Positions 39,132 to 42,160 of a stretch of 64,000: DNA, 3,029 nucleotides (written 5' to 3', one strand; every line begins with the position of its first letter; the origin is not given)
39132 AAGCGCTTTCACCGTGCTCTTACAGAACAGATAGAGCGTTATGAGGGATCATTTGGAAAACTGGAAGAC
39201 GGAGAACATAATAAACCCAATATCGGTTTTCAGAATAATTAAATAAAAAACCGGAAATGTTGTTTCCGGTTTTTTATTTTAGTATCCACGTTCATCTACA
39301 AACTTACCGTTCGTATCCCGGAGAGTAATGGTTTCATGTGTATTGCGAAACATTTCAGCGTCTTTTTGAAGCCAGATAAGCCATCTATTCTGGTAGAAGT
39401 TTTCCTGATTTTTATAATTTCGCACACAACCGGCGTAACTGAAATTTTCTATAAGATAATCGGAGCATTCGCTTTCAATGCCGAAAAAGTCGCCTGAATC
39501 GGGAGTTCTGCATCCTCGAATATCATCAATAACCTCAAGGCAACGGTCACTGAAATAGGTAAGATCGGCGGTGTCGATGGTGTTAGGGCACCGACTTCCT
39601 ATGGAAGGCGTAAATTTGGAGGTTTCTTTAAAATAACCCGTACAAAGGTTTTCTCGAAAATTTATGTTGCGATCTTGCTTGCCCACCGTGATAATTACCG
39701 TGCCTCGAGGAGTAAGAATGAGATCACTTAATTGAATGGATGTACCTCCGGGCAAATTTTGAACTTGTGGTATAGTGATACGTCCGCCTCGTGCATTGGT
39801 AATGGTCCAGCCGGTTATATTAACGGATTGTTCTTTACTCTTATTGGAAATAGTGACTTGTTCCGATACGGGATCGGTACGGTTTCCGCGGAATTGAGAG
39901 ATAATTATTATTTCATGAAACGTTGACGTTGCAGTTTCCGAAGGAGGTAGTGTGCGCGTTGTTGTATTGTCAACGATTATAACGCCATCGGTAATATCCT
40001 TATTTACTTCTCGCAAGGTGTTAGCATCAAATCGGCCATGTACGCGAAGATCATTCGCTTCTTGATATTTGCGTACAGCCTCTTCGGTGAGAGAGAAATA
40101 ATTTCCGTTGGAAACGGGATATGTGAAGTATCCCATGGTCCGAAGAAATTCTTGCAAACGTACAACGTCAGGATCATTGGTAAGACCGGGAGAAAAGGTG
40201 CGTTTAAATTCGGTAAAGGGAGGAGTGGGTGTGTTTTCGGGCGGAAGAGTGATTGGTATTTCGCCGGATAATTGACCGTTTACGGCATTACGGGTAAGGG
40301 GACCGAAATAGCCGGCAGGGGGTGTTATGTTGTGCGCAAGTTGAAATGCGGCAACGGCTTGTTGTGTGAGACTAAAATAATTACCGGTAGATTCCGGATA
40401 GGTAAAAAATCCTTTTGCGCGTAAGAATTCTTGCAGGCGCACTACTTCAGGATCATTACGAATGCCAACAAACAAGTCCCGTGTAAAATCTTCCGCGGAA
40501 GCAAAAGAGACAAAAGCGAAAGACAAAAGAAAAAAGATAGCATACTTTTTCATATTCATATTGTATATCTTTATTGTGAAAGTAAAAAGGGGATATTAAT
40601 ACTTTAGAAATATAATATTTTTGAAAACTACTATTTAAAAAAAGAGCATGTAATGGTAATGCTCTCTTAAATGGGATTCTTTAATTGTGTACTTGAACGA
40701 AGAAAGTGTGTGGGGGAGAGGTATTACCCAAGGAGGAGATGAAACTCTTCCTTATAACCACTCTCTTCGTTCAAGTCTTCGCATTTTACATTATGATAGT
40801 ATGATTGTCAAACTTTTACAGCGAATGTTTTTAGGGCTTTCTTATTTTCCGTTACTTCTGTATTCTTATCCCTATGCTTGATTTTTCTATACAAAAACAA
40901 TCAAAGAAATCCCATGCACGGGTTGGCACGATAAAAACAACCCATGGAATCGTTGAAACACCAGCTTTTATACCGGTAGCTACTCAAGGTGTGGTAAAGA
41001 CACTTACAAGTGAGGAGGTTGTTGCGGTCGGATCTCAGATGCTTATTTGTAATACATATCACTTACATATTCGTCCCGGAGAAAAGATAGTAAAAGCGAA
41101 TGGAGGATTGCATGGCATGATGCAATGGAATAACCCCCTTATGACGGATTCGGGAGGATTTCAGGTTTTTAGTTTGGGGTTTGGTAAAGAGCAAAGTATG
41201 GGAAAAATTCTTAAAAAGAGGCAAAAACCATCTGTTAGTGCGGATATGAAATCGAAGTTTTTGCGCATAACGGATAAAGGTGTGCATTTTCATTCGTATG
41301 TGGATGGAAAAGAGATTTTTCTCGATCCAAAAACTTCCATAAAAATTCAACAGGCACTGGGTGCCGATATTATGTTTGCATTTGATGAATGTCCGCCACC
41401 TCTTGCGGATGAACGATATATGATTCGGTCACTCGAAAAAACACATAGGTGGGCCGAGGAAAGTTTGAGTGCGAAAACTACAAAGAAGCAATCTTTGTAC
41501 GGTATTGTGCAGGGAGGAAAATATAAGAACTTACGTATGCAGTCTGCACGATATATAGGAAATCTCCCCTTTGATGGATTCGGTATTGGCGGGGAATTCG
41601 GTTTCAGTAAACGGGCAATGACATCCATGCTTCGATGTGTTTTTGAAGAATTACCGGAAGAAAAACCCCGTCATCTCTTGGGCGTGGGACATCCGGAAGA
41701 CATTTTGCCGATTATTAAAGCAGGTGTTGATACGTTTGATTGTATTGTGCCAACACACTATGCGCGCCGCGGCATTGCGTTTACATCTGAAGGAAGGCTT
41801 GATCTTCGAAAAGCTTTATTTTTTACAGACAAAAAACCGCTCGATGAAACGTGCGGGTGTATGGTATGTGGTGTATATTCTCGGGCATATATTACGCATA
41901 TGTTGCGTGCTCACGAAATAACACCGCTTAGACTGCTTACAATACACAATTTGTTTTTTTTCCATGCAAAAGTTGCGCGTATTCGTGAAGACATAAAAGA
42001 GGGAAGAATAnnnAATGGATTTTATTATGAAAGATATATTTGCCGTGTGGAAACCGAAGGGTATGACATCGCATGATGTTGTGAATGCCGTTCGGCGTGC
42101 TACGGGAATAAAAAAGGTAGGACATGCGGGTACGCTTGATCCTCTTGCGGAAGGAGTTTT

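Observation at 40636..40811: Candidate ~140-nt small RNA on the minus strand between the LTD-protein gene and tgt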

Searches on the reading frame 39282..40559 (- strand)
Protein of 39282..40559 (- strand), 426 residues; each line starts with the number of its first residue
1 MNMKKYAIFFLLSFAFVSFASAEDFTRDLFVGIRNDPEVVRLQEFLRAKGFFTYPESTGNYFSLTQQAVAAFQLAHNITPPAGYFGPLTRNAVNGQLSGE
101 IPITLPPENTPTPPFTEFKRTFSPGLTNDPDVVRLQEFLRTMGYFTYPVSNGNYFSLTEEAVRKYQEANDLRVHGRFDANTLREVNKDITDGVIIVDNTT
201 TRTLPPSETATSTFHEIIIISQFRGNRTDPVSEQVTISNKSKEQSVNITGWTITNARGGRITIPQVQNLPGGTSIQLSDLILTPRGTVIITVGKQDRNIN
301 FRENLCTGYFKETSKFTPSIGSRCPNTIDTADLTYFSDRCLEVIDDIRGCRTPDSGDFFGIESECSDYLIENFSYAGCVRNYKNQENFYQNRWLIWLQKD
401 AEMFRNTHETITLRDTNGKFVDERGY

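Call 15: find_encoding_contigs(protein=window:39282-40559:-, flank=3000, max_places=10)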
Protein window:39282-40559:- (426 aa): 6 contigs read that carry it; 1 place shown.
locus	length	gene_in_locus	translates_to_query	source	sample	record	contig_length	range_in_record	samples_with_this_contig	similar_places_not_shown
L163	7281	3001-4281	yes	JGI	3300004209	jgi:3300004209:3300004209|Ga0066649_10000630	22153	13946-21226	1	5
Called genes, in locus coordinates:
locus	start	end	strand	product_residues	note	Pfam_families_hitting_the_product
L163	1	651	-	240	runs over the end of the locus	PF13462:Thioredoxin_4, PF13098:Thioredoxin_2 (weak), PF01323:DSBA (weak)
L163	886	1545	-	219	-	PF01509:TruB_N, PF16198:TruB_C_2 (weak)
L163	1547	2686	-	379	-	PF01702:TGT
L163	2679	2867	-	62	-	-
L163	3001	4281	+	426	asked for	PF01471:PG_binding_1, PF00932:LTD (weak)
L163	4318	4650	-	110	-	PF11950:DUF3467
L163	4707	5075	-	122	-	-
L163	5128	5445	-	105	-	-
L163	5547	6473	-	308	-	-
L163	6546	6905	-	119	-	-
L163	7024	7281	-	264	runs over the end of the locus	PF04402:SIMPL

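Call 32: find_homologous_proteins(query=window:39282-40559:-, max_evalue=1e-20)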
Query window:39282-40559:- (426 aa): 93 proteins with E <= 1e-20 among 4346 candidates.
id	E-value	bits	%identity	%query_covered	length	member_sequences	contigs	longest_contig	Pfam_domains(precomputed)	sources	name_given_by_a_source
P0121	7.4e-290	979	100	100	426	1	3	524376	PF00932.26,PF01471.24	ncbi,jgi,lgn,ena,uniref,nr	ncbi:MAG: hypothetical protein COU90_02770 [Candidatus Ryanbacteria bacterium CG10_big_fil_rev_8_21_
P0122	3.9e-198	677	71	96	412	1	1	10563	PF00932.26,PF01471.24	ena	-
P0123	1.3e-124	434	49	96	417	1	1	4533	PF00932.26,PF01471.24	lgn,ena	-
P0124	2.0e-123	430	46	100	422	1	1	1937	PF00932.26,PF01471.24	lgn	-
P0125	1.1e-122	428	50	94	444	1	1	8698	PF00932.26,PF01471.24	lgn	-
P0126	8.4e-122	425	49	99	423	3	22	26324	PF00932.26,PF01471.24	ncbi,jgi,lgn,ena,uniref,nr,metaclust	ncbi:MAG: hypothetical protein A3H64_00640 [Candidatus Ryanbacteria bacterium RIFCSPLOWO2_02_FULL_45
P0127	2.0e-121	424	48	94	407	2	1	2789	PF00932.26,PF01471.24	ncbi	ncbi:MAG: peptidoglycan-binding protein, partial [Patescibacteria group bacterium]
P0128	4.4e-121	423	48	98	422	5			PF01471.24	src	-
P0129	1.6e-119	418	49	94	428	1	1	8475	PF01471.24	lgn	-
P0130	4.0e-119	416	48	99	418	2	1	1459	PF00932.26,PF01471.24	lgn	-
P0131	7.0e-119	415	47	95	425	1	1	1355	PF01471.24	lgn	-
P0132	1.0e-118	415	48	100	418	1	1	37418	PF00932.26,PF01471.24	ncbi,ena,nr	ncbi:MAG: hypothetical protein G01um101429_369 [Parcubacteria group bacterium Gr01-1014_29]|nr:MAG: 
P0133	3.1e-118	413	49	95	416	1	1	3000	PF00932.26,PF01471.24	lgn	-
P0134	4.5e-117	410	47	95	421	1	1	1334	PF01471.24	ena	-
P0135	3.3e-113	397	46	100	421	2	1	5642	PF01471.24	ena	-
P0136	6.1e-113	396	46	99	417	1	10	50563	PF00932.26,PF01471.24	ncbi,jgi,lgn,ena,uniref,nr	ncbi:MAG: hypothetical protein A3J54_01215 [Candidatus Ryanbacteria bacterium RIFCSPHIGHO2_02_FULL_4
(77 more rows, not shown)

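Call 33: find_encoding_contigs(protein=P0122, flank=3000, max_places=3)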
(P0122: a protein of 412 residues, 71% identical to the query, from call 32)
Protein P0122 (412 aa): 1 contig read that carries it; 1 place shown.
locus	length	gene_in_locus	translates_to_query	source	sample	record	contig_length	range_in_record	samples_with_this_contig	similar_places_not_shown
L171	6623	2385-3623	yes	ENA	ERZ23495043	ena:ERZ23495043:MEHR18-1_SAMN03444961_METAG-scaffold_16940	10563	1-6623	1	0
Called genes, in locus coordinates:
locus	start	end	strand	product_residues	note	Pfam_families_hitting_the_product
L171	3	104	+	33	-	?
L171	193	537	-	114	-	-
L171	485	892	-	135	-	-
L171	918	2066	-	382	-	-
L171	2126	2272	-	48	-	-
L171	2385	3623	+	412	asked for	PF01471:PG_binding_1, PF00932:LTD (weak)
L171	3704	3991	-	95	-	PF11950:DUF3467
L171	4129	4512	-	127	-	-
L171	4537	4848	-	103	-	-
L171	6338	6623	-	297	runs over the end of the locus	PF00487:FA_desaturase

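Call 34: find_encoding_contigs(protein=P0125, flank=3000, max_places=3)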
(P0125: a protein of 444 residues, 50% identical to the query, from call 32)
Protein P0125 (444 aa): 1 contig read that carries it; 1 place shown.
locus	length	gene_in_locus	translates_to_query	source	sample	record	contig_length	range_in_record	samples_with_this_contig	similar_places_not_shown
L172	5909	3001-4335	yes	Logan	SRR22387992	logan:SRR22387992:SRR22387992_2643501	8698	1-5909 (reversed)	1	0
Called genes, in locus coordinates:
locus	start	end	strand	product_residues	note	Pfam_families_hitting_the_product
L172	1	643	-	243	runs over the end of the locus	PF13462:Thioredoxin_4, PF13098:Thioredoxin_2 (weak), PF01323:DSBA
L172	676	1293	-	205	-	PF01509:TruB_N, PF16198:TruB_C_2 (weak)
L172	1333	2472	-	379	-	PF01702:TGT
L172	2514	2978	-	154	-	PF00293:NUDIX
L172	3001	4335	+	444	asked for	PF01471:PG_binding_1, PF00932:LTD (weak)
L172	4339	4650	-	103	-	PF11950:DUF3467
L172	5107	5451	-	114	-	-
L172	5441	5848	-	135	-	-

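Call 35: find_encoding_contigs(protein=P0126, flank=3000, max_places=4)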
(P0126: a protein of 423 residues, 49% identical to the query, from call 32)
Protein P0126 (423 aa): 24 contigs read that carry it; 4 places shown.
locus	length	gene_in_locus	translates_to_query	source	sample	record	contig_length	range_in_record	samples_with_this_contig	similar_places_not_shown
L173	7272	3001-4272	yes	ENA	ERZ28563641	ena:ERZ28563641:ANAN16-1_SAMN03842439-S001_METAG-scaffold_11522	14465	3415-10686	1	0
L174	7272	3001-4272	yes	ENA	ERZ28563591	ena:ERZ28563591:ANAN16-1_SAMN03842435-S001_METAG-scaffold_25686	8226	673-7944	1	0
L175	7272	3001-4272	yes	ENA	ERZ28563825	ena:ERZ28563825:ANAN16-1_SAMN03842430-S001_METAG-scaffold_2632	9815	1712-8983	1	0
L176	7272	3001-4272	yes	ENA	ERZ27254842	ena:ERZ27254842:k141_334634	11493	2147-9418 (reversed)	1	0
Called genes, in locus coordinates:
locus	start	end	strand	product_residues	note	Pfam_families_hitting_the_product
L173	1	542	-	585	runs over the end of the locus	-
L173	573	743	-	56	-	-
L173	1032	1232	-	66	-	-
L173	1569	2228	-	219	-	PF18400:Thioredoxin_12 (faint), PF13098:Thioredoxin_2 (faint), PF13462:Thioredoxin_4, PF01323:DSBA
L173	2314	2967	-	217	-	PF01509:TruB_N, PF16198:TruB_C_2 (weak)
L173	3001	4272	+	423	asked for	PF01471:PG_binding_1, PF00932:LTD (weak)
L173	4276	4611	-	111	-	PF11950:DUF3467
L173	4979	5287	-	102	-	-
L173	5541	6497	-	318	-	-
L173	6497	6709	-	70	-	-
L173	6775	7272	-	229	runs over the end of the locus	PF04402:SIMPL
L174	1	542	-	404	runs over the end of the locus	?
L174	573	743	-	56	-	-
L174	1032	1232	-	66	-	-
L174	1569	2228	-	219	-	PF18400:Thioredoxin_12 (faint), PF13098:Thioredoxin_2 (faint), PF13462:Thioredoxin_4, PF01323:DSBA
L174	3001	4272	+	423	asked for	PF01471:PG_binding_1, PF00932:LTD (weak)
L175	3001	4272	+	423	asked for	PF01471:PG_binding_1, PF00932:LTD (weak)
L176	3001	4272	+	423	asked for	PF01471:PG_binding_1, PF00932:LTD (weak)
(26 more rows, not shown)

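Call 56: find_encoding_contigs(protein=P0136, flank=2000, max_places=2)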
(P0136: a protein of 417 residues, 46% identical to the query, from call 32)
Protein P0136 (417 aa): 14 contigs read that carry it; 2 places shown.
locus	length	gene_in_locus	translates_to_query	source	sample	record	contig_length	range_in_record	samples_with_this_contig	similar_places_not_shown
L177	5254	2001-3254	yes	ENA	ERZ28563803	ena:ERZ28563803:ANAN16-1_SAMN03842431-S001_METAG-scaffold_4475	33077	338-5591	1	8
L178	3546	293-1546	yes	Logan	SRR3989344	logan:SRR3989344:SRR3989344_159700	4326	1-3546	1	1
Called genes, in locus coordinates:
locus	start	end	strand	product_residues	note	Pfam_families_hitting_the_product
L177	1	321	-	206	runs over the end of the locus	-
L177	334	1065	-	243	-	PF18400:Thioredoxin_12 (faint), PF13462:Thioredoxin_4, PF01323:DSBA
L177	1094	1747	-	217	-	PF01509:TruB_N, PF16198:TruB_C_2 (weak)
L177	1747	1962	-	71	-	PF18898:DUF5654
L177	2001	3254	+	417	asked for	PF01471:PG_binding_1, PF00932:LTD (faint)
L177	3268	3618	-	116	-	-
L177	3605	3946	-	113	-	-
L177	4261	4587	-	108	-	-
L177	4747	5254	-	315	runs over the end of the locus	-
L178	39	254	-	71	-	PF18898:DUF5654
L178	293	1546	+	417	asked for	PF01471:PG_binding_1, PF00932:LTD (faint)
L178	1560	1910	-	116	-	-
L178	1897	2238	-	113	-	-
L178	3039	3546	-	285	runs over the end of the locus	-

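Call 57: find_encoding_contigs(protein=P0132, flank=2000, max_places=2)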
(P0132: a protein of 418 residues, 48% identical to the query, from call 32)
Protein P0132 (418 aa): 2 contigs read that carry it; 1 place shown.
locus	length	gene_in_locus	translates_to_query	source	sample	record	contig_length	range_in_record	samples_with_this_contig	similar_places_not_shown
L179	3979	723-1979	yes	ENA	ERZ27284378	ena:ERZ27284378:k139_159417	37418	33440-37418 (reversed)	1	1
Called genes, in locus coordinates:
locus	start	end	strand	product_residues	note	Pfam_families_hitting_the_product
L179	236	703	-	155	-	PF00293:NUDIX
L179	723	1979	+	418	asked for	PF01471:PG_binding_1 (weak), PF00932:LTD (faint), PF01471:PG_binding_1 (weak)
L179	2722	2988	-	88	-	-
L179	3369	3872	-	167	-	-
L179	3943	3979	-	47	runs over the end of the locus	-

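Call 58: find_encoding_contigs(protein=P0123, flank=2000, max_places=2)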
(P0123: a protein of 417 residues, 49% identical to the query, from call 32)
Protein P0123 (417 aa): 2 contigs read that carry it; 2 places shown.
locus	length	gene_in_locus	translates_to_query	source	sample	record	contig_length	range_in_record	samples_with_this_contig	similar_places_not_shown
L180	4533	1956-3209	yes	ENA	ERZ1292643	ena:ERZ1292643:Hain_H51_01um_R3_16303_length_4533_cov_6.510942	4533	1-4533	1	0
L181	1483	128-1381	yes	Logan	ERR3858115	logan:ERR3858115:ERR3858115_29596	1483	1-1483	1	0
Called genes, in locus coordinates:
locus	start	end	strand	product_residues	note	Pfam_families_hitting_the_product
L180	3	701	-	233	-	?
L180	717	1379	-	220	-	PF01509:TruB_N, PF16198:TruB_C_2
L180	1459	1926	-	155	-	PF00293:NUDIX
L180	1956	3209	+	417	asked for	PF01471:PG_binding_1, PF00932:LTD (faint)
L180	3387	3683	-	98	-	PF11950:DUF3467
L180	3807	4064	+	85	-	-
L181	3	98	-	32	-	?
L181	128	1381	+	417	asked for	PF01471:PG_binding_1, PF00932:LTD (faint)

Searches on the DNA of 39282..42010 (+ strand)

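Call 3: search_rna_families(source=window, start=40000, end=41500, threshold=evalue, max_evalue=10, show_alignments=3)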
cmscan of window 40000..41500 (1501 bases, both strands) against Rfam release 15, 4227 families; matches with E-value up to 10: 7.
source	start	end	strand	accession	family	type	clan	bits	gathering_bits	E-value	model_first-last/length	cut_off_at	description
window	41155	41234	+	RF03514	mir-6128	Gene; miRNA;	-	20.7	92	2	1-64/64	no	mir-6128 microRNA precursor family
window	40693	40776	+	RF00367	mir-BHRF1-3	Gene; miRNA;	-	20.1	80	0.36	1-65/65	no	mir-BHRF1-3 microRNA precursor family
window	40745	40819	-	RF02153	NBR2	Gene; lncRNA;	-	20.1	40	4.6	1-63/63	no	Neighbour of BRCA1 gene 2 converved region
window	40681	40788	+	RF03616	MIR1888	Gene; miRNA;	-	18.1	72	3.3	1-101/101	no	MIR1888 microRNA precursor family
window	40731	40782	+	RF02273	FsrA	Gene;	-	17.6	80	1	1-83/83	no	FsrA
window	41301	41399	+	RF01426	snoR126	Gene; snRNA; snoRNA; CD-box;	-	17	39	7.5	1-101/101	no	small nucleolar RNA snoR126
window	40690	40776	+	RF03831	mir-627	Gene; miRNA;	-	15.8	86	6.3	1-87/87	no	mir-627 microRNA precursor family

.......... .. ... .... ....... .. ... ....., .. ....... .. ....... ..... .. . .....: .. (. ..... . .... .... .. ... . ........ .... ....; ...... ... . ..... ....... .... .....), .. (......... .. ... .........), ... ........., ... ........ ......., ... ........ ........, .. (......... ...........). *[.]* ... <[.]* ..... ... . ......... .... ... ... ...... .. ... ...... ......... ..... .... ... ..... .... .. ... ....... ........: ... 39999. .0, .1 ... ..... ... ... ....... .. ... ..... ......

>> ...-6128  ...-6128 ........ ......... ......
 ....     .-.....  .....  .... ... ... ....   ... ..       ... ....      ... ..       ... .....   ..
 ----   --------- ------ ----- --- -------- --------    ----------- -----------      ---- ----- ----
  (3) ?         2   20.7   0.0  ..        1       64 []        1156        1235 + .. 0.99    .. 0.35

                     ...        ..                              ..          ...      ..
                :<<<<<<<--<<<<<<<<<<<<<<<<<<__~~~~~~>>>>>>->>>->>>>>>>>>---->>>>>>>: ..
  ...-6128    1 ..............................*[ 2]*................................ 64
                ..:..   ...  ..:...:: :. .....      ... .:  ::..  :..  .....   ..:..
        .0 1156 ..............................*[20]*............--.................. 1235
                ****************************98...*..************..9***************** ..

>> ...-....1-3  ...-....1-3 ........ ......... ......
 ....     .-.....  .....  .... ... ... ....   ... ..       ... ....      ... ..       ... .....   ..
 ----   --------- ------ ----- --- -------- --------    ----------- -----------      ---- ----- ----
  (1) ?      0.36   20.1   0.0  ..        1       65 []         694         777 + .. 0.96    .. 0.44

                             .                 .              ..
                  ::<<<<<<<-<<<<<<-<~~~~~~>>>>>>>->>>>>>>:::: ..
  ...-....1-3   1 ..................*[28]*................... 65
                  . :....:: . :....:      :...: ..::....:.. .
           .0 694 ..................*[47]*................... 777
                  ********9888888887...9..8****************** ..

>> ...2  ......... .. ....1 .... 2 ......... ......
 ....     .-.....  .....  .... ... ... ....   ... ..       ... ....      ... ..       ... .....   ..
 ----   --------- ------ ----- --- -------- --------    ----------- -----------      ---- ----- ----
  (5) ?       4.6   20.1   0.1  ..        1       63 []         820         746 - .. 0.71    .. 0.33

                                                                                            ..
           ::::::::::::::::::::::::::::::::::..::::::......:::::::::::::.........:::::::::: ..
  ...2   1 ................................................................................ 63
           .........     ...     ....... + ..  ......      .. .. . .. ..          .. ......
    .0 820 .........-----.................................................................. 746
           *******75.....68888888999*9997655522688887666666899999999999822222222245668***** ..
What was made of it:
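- On RoxS/RsaE and other Rfam small-RNA families: Within 40000-41500, searched at E up to 10, only chance-level miRNA-type hairpin hits appear (call 3).
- Closest known: CcsR / alpha-r14 'cuckoo' RNAs of Alphaproteobacteria. Different: No Rfam match (call 3).
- No match to the 6S family or any other Rfam family, even at E up to 10 (call 3).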

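Call 45: search_rna_families(sources=[L164, L165, L171], threshold=evalue, max_evalue=1)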
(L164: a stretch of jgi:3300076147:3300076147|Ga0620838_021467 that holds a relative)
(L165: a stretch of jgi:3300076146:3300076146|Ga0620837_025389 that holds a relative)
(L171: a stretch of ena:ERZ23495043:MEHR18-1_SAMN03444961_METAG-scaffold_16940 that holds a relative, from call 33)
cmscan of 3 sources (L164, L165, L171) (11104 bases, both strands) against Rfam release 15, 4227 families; matches with E-value up to 1: 0.
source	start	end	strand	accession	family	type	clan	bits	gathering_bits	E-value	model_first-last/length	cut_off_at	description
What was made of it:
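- On RoxS/RsaE and other Rfam small-RNA families: Nothing matches in L164, L165 or L171 at E up to 1 (call 45).
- On Riboswitch or attenuator leader: No Rfam match (calls 3, 45).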

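Call 67: search_rna_families(sources=[L172, L173, L177, L179, L180], threshold=evalue, max_evalue=0.1)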
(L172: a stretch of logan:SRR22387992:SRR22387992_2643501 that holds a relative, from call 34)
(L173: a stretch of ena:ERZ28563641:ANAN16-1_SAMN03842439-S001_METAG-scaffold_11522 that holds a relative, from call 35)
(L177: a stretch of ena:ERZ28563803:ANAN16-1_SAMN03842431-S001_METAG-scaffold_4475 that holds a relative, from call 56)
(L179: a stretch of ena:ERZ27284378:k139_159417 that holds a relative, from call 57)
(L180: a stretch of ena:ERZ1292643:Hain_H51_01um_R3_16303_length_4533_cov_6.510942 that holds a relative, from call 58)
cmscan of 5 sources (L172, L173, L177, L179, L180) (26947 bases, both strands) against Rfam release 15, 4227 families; matches with E-value up to 0.1: 1.
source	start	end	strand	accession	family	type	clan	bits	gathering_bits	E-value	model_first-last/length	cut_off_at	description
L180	3218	3389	+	RF04128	MIR8562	Gene; miRNA;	-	40.6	211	0.0003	1-242/242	no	MIR8562 microRNA precursor family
